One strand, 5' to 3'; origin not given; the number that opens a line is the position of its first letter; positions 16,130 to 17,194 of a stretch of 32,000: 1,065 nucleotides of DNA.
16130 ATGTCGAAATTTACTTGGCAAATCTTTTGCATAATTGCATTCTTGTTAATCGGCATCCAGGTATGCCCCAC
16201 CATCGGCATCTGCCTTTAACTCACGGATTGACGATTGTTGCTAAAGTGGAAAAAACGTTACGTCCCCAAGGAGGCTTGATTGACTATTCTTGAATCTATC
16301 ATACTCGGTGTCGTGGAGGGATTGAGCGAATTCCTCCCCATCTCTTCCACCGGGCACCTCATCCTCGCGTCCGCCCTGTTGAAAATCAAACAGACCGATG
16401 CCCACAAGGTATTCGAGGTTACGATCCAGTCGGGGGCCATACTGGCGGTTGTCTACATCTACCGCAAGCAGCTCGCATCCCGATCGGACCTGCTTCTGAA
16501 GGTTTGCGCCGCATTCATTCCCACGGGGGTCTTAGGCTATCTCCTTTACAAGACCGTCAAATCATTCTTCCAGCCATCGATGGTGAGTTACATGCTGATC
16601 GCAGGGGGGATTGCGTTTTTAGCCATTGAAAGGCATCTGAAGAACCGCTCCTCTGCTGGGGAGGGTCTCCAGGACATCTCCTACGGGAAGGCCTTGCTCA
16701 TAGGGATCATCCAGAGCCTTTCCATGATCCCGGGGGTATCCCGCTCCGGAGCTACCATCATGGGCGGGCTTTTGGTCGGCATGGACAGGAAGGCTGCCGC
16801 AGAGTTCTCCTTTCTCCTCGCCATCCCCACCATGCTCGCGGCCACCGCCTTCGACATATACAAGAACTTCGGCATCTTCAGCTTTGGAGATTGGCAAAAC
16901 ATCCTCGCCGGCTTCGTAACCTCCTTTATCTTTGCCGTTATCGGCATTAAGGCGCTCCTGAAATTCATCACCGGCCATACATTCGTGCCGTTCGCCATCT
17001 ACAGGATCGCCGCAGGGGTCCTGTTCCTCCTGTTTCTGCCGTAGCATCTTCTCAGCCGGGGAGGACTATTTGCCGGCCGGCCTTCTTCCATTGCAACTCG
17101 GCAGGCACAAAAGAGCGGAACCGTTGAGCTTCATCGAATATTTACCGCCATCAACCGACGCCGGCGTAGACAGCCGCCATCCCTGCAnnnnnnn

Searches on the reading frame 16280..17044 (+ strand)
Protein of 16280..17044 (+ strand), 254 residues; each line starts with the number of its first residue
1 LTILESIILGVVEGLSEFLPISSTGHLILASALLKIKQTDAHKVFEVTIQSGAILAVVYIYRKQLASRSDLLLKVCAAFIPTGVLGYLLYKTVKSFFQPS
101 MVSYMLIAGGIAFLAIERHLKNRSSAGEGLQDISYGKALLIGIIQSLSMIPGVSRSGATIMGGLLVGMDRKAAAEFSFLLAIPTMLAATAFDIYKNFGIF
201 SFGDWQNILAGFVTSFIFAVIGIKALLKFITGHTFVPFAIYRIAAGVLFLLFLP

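Call 6: search_protein_families(library=pfam, proteins=[window:16280-17044:+])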
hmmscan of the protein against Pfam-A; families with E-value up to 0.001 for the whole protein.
window:16280-17044:+ (254 aa): 1 family
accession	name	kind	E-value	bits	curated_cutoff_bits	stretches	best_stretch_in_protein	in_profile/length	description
PF02673.24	BacA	-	4.3e-75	253.2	33.4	1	7-248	2-257/257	Bacitracin resistance protein BacA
